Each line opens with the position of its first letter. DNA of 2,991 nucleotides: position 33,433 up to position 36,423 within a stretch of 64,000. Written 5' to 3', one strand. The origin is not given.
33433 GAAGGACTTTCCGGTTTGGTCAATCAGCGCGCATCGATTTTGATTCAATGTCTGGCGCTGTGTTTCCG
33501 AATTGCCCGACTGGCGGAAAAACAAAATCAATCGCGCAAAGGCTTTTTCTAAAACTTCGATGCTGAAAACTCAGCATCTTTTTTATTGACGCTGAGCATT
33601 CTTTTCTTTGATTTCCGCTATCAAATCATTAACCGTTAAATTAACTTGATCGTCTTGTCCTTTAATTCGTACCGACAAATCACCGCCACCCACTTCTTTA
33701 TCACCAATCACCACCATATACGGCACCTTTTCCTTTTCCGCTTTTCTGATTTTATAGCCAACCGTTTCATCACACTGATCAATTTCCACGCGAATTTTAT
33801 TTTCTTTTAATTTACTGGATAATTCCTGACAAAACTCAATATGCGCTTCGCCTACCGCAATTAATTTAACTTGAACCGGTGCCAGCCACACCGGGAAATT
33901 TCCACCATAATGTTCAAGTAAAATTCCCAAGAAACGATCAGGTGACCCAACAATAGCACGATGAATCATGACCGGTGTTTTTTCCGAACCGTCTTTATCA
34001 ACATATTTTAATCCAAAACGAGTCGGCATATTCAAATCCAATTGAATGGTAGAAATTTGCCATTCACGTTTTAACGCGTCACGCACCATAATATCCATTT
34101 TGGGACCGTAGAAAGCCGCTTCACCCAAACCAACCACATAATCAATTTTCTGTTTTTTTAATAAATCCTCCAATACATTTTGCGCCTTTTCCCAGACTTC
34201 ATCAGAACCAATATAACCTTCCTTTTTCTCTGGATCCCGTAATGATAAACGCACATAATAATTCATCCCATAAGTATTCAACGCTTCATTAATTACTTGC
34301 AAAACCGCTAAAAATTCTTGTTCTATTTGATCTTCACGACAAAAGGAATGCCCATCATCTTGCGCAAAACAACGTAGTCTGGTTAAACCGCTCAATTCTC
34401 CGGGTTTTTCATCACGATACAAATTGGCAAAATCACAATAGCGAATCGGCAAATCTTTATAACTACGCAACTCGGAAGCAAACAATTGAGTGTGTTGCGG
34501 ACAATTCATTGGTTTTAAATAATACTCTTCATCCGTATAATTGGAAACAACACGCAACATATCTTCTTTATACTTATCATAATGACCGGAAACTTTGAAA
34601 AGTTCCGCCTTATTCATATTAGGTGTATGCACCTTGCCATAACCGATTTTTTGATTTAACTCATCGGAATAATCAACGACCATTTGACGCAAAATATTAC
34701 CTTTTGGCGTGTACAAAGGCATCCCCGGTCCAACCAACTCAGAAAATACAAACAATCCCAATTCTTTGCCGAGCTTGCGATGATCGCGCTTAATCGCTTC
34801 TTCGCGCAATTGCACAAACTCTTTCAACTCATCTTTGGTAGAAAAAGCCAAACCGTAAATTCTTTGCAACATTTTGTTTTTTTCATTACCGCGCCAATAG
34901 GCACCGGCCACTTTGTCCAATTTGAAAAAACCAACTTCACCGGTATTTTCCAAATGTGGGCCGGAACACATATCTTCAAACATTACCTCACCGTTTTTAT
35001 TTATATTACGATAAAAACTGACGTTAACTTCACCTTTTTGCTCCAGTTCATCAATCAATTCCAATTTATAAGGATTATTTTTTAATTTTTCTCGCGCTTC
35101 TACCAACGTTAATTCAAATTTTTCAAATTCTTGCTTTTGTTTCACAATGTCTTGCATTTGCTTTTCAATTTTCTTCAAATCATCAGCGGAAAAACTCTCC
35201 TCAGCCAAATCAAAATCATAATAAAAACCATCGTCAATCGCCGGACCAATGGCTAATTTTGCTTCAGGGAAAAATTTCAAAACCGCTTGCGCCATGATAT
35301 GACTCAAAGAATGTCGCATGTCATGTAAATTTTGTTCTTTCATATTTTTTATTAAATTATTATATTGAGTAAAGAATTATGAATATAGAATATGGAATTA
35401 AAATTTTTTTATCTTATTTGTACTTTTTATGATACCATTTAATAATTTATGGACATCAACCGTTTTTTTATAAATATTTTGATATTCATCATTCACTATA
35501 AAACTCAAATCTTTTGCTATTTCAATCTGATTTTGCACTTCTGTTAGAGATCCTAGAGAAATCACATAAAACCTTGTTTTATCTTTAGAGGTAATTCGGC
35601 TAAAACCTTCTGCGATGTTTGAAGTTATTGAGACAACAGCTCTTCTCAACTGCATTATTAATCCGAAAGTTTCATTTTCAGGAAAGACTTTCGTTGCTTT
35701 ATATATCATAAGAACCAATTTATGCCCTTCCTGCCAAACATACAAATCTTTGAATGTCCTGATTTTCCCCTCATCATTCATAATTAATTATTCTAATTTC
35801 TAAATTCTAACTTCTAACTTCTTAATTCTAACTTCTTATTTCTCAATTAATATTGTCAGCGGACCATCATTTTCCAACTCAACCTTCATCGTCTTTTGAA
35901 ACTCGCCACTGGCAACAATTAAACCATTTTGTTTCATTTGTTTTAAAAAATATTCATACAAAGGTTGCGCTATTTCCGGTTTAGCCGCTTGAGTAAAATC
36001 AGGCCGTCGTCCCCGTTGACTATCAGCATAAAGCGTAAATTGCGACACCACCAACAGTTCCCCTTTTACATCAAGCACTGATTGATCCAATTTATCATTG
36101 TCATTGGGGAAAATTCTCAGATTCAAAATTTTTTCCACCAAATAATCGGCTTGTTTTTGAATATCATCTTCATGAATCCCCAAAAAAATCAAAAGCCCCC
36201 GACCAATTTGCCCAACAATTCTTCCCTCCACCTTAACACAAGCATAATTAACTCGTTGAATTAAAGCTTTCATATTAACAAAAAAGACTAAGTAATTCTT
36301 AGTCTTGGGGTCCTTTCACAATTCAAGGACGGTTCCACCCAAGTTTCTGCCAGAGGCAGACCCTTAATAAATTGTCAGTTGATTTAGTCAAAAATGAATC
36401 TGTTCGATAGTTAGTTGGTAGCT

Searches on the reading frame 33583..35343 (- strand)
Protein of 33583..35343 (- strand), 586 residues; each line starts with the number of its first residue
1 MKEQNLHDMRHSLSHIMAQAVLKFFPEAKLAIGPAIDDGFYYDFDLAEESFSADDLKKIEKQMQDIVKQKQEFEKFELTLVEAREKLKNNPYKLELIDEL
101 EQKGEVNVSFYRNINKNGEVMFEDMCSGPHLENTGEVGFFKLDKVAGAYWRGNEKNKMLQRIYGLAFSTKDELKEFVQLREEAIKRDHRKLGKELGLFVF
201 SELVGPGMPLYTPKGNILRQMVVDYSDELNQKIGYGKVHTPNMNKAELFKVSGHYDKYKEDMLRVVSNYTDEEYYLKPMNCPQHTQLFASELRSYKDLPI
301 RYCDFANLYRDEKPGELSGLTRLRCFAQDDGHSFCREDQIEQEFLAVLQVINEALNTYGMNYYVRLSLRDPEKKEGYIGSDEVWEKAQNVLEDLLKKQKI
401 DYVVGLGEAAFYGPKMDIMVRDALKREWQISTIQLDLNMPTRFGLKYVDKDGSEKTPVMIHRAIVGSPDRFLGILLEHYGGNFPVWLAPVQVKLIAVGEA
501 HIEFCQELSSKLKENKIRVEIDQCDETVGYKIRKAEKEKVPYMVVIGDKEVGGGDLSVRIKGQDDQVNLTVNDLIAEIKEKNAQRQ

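Call 10: find_homologous_proteins(query=window:33583-35343:-, max_evalue=1e-50)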
Query window:33583-35343:- (586 aa): 8000 proteins with E <= 1e-50 among 8000 candidates; the best 120 are listed.
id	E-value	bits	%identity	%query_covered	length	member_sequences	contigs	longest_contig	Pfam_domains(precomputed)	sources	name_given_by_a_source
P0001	0.0e+0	1334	100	100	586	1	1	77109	PF03129.26,PF00587.31,PF07973.20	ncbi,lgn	-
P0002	0.0e+0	1328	99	100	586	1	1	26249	PF03129.26,PF00587.31,PF07973.20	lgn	-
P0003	0.0e+0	1328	99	100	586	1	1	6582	PF03129.26,PF00587.31,PF07973.20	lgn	-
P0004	0.0e+0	1159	85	100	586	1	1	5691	PF03129.26,PF00587.31,PF07973.20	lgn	-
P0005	6.7e-279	944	68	100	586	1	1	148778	PF03129.26,PF00587.31,PF07973.20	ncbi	-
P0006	4.0e-271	919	68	99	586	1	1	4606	PF03129.26,PF00587.31,PF07973.20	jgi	jgi:threonyl-tRNA synthetase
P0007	1.9e-259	880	64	98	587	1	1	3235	PF03129.26,PF00587.31,PF07973.20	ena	-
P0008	1.9e-257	874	64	100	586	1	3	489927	PF03129.26,PF00587.31,PF07973.20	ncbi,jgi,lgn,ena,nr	ncbi:TPA: threonine--tRNA ligase [Candidatus Falkowbacteria bacterium]|nr:threonine--tRNA ligase [Ca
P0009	2.3e-257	873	65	96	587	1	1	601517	PF03129.26,PF00587.31,PF07973.20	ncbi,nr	ncbi:MAG: threonine--tRNA ligase [Candidatus Buchananbacteria bacterium]|nr:threonine--tRNA ligase [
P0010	8.9e-256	868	64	99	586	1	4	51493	PF03129.26,PF00587.31,PF07973.20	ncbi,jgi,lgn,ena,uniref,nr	ncbi:threonine--tRNA ligase [Candidatus Falkowbacteria bacterium CG10_big_fil_rev_8_21_14_0_10_39_11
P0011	1.7e-252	857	63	99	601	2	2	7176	PF03129.26,PF00587.31,PF07973.20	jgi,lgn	-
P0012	8.0e-252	855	62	99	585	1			PF03129.26,PF00587.31,PF07973.20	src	-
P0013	1.5e-251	854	65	96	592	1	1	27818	PF03129.26,PF00587.31,PF07973.20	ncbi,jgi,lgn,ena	ncbi:MAG: threonine--tRNA ligase [Patescibacteria group bacterium]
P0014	1.8e-249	847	61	99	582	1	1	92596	PF03129.26,PF00587.31,PF07973.20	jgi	-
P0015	5.4e-249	846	61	98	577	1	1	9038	PF03129.26,PF00587.31,PF07973.20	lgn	-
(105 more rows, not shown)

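Call 11: find_related_loci(query=window:33583-35343:-, collection=genome_contigs, flank=4000)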
Query window:33583-35343:- (586 aa) in genome_contigs; peptide patterns used: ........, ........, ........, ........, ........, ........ (x = any residue, [..] = any of these).
166 stretches matched a pattern; 141 encode a relative of the query (tblastn E <= 1e-3); the best 80 are kept; 80 distinct loci.
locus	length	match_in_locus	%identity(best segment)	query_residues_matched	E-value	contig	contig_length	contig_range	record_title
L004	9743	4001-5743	64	1-581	0e+0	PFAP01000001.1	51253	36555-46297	MAG: Candidatus Falkowbacteria bacterium CG10_big_fil_rev_8_21_14_0_10_39_11 CG10_8_21_14_0.10_scaffold_723_c, whole gen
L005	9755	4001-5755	61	3-581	0e+0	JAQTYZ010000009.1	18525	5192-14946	MAG: Patescibacteria group bacterium isolate STC_49 NODE_6382_length_18525_cov_4.601424_Sandtown_C, whole genome shotgun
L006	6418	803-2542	60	4-585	0e+0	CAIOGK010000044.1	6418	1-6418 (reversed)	Candidatus Falkowbacteria bacterium isolate Loclat_bin-04004 genome assembly, contig: bin-04004:044/137, whole genome sh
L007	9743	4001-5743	61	2-586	0e+0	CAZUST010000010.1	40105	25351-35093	MAG TPA_asm: uncultured Candidatus Saccharibacteria bacterium isolate binchicken_co20_145 genome assembly, contig: NODE_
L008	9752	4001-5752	61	2-578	0e+0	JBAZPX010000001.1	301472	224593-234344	MAG: Patescibacteria group bacterium isolate SO_2017_SWC_4 scaffold_43_c1_LP-4_2017, whole genome shotgun sequence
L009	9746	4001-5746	61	2-585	0e+0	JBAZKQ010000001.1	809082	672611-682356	MAG: Patescibacteria group bacterium isolate SO_2017_LW4_148 scaffold_12_c1_LW137-91_2017, whole genome shotgun sequence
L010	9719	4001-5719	60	4-578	0e+0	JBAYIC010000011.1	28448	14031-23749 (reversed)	MAG: Patescibacteria group bacterium isolate SO_2016_GW1_19 scaffold02942_OW334_2016, whole genome shotgun sequence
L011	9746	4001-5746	61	2-586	0e+0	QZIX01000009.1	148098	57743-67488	MAG: Candidatus Parcubacteria bacterium isolate SURF_54 contig-100_48_length_148098_read_count_1321194, whole genome sho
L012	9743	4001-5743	58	1-585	0e+0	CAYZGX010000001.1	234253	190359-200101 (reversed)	MAG TPA_asm: uncultured Gammaproteobacteria bacterium isolate SRP278252_co1_182 genome assembly, contig: NODE_28_length_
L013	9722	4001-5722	59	1-578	0e+0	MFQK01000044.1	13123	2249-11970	MAG: Candidatus Magasanikbacteria bacterium RIFCSPLOWO2_02_FULL_44_11 rifcsplowo2_02_scaffold_7171, whole genome shotgun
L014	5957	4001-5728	58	1-580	0e+0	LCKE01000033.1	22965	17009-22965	MAG: Parcubacteria group bacterium GW2011_GWF2_45_11 UW91_C0033, whole genome shotgun sequence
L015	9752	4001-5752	59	1-584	0e+0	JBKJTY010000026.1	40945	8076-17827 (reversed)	MAG: Candidatus Magasanikiibacteriota bacterium isolate ant_bin.642 S1Ck117_1681819_flag_1_multi_10.0000_len_40945, whol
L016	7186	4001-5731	58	4-585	0e+0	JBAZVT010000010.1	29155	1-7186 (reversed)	MAG: Candidatus Paceibacterota bacterium isolate SO_2017_GW1_26 NODE_6740_length_29155_cov_1.472372_OW334_2017, whole ge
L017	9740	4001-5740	59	1-581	0e+0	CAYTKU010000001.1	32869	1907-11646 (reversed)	MAG TPA_asm: uncultured Gammaproteobacteria bacterium isolate SRP286056_co1_515 genome assembly, contig: NODE_1461_lengt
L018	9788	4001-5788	57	3-585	0e+0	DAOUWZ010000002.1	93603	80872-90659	MAG TPA_asm: bacterium isolate CSMAG_888 CSMAG_888_k141_63689_length_93603_cov_27.9996, whole genome shotgun sequence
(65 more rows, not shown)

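Call 40: find_encoding_contigs(protein=P0004, flank=4000, max_places=2)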
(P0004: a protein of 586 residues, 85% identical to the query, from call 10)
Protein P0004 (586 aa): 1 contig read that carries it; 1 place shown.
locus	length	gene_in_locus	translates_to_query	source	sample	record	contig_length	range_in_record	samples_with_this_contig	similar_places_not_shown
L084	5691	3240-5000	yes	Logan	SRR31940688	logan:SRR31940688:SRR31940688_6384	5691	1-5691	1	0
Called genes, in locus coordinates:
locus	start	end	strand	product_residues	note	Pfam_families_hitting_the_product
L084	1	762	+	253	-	?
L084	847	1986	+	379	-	-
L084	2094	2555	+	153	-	-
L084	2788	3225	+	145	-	PF02580:Tyr_Deacylase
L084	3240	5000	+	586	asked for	PF07973:tRNA_SAD, PF00587:tRNA-synt_2b, PF03129:HGTP_anticodon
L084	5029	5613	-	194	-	-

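Call 41: find_encoding_contigs(protein=P0005, flank=4000, max_places=2)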
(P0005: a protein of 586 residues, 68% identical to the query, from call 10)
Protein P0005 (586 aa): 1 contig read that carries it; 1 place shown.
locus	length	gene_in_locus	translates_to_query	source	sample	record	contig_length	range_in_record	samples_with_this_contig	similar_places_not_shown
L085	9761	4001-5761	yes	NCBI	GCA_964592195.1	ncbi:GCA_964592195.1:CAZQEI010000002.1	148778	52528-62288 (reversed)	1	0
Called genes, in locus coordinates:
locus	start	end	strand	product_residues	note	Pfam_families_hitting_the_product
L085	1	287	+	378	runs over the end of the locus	-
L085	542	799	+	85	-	-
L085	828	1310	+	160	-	-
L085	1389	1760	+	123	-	-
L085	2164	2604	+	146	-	PF02580:Tyr_Deacylase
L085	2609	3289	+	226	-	-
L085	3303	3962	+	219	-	-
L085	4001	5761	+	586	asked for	PF07973:tRNA_SAD, PF00587:tRNA-synt_2b, PF03129:HGTP_anticodon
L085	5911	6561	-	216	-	-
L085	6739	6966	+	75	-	-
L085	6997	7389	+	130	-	-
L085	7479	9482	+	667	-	PF00082:Peptidase_S8, PF13517:FG-GAP_3 (faint), PF01839:FG-GAP (faint)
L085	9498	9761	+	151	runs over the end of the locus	PF00908:dTDP_sugar_isom, PF14667:Polysacc_synt_C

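Call 42: find_encoding_contigs(protein=P0009, flank=4000, max_places=2)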
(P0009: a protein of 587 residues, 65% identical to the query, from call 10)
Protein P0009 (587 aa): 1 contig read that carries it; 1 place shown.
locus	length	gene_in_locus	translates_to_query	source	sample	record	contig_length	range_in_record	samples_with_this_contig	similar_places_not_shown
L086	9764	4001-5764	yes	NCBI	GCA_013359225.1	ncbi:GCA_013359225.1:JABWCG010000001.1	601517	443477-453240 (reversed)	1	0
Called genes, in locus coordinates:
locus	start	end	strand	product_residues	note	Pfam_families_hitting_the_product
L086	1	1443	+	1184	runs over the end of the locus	PF02811:PHP, PF07733:DNA_pol3_alpha, PF17657:DNA_pol3_finger, PF14579:HHH_6, PF01336:tRNA_anti-codon (weak)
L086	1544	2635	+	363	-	-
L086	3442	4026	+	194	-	PF13302:Acetyltransf_3, PF13420:Acetyltransf_4, PF00583:Acetyltransf_1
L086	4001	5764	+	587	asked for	PF07973:tRNA_SAD, PF00587:tRNA-synt_2b, PF03129:HGTP_anticodon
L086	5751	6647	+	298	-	PF01745:IPT (weak), PF01715:IPPT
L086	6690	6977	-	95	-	-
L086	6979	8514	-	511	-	PF02934:GatB_N, PF02637:GatB_Yqey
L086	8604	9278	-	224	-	PF01712:dNK, PF02223:Thymidylate_kin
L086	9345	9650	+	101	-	-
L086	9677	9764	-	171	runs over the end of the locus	PF00186:DHFR_1, PF01872:RibD_C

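Call 43: find_encoding_contigs(protein=P0008, flank=4000, max_places=2)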
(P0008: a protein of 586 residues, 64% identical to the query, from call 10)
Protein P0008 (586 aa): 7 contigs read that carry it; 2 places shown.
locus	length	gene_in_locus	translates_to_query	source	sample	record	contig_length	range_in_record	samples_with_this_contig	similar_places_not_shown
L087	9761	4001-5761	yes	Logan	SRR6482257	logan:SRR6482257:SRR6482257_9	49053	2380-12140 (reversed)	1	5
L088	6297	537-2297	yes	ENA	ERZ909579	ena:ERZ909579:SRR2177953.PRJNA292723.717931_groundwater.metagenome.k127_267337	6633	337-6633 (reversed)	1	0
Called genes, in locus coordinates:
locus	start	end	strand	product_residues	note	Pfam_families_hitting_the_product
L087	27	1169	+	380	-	-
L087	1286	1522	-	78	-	-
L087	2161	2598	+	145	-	PF02580:Tyr_Deacylase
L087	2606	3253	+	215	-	-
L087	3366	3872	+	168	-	-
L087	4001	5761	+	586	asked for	PF07973:tRNA_SAD, PF00587:tRNA-synt_2b, PF03129:HGTP_anticodon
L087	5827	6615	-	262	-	-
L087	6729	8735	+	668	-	PF00082:Peptidase_S8, PF13517:FG-GAP_3 (weak), PF01839:FG-GAP (weak)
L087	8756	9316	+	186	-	-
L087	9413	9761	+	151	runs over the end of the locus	PF00908:dTDP_sugar_isom, PF14667:Polysacc_synt_C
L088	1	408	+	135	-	?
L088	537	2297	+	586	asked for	PF07973:tRNA_SAD, PF00587:tRNA-synt_2b, PF03129:HGTP_anticodon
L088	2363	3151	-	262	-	-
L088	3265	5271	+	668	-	PF00082:Peptidase_S8, PF13517:FG-GAP_3 (weak), PF01839:FG-GAP (weak)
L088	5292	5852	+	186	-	-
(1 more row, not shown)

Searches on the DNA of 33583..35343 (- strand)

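Call 28: search_rna_families(sources=[L005, L006, L007, L008, L009, L010, L011, L012, L013, L014, L015, L016, L017, L018, L023], threshold=gathering)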
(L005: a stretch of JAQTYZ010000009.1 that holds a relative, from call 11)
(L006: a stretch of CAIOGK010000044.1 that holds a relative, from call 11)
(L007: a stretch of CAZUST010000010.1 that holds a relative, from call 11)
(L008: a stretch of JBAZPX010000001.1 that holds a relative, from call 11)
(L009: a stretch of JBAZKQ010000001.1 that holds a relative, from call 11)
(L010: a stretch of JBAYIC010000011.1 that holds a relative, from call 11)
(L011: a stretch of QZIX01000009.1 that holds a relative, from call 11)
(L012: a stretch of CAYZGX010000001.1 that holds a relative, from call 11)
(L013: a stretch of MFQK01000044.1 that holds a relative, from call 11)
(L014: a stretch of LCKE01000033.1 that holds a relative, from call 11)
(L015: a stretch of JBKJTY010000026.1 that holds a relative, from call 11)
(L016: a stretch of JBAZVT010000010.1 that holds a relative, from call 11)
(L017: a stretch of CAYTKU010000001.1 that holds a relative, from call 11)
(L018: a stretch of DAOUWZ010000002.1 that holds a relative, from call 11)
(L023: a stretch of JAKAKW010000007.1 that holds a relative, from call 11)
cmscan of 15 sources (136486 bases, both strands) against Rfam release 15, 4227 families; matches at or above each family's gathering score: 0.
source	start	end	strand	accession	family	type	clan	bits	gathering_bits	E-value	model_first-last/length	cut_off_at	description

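Call 29: search_rna_families(sources=[L006, L007, L011, L012, L013, L014, L016], threshold=evalue, max_evalue=0.01, show_alignments=3)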
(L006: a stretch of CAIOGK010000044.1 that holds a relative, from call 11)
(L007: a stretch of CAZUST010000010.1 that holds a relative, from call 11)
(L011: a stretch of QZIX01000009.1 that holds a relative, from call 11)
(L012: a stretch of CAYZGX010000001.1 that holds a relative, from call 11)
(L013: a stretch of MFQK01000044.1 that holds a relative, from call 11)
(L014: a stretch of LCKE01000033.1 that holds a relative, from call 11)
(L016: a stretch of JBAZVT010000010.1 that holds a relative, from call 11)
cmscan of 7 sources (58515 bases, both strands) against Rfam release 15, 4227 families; matches with E-value up to 0.01: 3.
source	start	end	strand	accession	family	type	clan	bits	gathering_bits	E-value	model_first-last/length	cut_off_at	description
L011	3122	3269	+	RF00230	T-box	Cis-reg; leader;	-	41.3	93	9.2e-06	1-219/219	no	T-box leader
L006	595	739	+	RF00230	T-box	Cis-reg; leader;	-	36.1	93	0.0002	1-219/219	no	T-box leader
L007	3668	3873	+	RF00230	T-box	Cis-reg; leader;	-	29.9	93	0.0078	1-219/219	no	T-box leader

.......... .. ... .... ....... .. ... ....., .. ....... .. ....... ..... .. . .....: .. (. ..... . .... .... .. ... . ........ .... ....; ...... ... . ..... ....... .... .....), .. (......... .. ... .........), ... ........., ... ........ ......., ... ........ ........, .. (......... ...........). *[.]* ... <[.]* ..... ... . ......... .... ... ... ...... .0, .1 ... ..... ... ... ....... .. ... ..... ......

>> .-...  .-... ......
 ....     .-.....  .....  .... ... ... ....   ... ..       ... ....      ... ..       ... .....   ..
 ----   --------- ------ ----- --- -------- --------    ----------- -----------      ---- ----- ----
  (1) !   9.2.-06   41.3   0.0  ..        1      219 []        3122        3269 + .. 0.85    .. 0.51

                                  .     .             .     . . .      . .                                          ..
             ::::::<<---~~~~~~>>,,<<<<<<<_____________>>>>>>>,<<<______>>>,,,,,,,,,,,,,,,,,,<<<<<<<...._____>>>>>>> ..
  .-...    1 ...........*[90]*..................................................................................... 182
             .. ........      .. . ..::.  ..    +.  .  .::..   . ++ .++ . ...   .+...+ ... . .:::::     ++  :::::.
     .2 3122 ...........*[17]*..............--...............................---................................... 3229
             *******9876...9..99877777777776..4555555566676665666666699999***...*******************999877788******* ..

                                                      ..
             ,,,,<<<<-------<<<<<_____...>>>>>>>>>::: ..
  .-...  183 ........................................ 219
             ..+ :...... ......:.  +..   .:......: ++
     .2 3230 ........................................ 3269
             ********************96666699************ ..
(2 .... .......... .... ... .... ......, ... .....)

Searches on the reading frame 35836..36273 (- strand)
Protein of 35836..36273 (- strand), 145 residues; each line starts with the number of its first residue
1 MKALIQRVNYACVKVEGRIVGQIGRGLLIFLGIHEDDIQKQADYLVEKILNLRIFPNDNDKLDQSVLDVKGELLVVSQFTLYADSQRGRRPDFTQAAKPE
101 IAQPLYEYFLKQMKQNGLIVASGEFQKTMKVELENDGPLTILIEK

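Call 9: find_encoding_contigs(protein=window:35836-36273:-, flank=10000, max_places=6)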
Protein window:35836-36273:- (145 aa): 3 contigs read that carry it; 3 places shown.
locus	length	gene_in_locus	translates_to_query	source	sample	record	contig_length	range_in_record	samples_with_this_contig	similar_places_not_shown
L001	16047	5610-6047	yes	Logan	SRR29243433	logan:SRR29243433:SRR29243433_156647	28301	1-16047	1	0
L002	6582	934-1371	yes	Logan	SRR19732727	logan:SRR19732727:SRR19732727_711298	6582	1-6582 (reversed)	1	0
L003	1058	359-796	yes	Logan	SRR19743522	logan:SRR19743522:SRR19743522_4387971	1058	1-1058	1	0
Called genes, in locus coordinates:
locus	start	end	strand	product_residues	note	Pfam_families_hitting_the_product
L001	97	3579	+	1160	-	PF02811:PHP, PF07733:DNA_pol3_alpha, PF17657:DNA_pol3_finger, PF14579:HHH_6, PF01336:tRNA_anti-codon (weak)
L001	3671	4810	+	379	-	-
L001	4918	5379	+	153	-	-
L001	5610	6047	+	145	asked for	PF02580:Tyr_Deacylase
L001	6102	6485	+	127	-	PF05635:23S_rRNA_IVP, PF22296:bAvd (weak)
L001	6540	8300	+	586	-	PF07973:tRNA_SAD, PF00587:tRNA-synt_2b, PF03129:HGTP_anticodon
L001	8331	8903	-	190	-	-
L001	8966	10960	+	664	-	PF00082:Peptidase_S8, PF13517:FG-GAP_3 (faint), PF01839:FG-GAP (faint)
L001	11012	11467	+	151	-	PF00908:dTDP_sugar_isom, PF14667:Polysacc_synt_C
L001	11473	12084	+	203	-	PF01066:CDP-OH_P_transf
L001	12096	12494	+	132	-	PF11969:DcpS_C, PF01230:HIT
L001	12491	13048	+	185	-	PF28549:NDPSase_N (weak), PF00293:NUDIX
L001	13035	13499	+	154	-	-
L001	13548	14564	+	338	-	PF01073:3Beta_HSD, PF01370:Epimerase, PF02719:Polysacc_synt_2, PF04321:RmlD_sub_bind, PF07993:NAD_binding_4, PF13460:NAD_binding_10, PF16363:GDP_Man_Dehyd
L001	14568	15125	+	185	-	PF01966:HD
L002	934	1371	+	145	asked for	PF02580:Tyr_Deacylase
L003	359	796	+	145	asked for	PF02580:Tyr_Deacylase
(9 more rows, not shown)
